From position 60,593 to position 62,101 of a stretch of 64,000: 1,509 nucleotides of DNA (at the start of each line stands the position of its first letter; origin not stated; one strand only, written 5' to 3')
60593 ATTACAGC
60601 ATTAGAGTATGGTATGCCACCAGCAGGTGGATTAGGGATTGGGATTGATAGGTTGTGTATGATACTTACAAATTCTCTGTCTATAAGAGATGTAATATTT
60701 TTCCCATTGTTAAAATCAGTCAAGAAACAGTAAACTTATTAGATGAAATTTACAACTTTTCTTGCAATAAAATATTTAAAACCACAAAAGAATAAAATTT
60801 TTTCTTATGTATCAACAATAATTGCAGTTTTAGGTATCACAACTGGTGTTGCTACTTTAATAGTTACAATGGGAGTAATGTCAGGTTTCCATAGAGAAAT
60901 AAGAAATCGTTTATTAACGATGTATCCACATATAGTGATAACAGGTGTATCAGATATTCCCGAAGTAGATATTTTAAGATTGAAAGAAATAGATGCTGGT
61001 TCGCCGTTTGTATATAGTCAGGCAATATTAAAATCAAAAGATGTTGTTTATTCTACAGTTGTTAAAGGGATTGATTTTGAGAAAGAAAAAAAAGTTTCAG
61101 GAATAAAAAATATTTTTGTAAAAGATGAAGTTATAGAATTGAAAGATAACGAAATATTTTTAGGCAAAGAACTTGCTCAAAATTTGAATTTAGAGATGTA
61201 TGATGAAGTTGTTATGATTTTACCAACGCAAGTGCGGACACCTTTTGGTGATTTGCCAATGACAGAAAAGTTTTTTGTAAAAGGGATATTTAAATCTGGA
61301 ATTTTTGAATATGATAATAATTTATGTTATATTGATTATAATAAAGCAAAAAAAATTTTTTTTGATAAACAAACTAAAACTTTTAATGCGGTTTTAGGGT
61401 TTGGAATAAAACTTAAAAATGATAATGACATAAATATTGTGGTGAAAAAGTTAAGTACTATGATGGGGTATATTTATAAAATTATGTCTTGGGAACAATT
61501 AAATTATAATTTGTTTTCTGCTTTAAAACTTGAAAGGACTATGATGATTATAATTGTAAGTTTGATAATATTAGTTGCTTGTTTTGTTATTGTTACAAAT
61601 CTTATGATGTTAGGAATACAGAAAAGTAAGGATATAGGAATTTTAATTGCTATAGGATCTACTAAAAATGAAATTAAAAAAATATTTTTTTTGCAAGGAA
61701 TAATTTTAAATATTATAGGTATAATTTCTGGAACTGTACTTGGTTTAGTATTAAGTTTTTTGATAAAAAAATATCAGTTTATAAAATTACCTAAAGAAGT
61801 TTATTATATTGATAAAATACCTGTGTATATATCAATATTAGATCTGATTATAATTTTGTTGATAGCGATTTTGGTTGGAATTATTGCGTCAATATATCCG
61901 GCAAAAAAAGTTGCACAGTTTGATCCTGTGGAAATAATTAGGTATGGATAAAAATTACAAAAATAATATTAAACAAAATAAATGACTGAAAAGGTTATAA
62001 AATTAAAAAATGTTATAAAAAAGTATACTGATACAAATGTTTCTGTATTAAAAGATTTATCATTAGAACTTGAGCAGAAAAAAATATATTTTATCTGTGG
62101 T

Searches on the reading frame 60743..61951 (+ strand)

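Call 90: search_protein_families(library=ncbifam, proteins=[window:60743-61951:+], max_evalue=1e-8)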
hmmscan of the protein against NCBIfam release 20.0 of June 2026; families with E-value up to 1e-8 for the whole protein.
window:60743-61951:+ (402 aa): 8 families
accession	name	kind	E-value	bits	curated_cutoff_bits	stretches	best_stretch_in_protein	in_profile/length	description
TIGR02212.1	lolCE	equivalog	3.7e-84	283.1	362.45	1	3-401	2-410/411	lipoprotein-releasing ABC transporter permease subunit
NF008357.0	PRK11146.1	exception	1.8e-54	185.2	439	1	6-399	8-411/414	lipoprotein-releasing ABC transporter permease subunit LolE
NF008076.0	PRK10814.1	exception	1.8e-49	168.8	473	1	5-401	7-398/399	lipoprotein-releasing ABC transporter permease subunit LolC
TIGR02213.1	lolE_release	exception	2.6e-49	168.2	540.35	1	10-399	9-408/411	lipoprotein-releasing ABC transporter permease subunit LolE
NF038347.1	FtsX_Gpos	exception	3.4e-11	43.1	225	1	220-389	124-293/296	permease-like cell division protein FtsX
NF038346.1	FtsX_actino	exception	7.3e-10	38.7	250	1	219-384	134-299/308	permease-like cell division protein FtsX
TIGR03434.1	ADOP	subfamily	1.1e-09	37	622.3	1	256-400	262-400/803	ADOP family duplicated permease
NF007826.0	PRK10535.1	equivalog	8.9e-09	34.1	966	1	256-398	510-644/648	macrolide ABC transporter ATP-binding protein/permease MacB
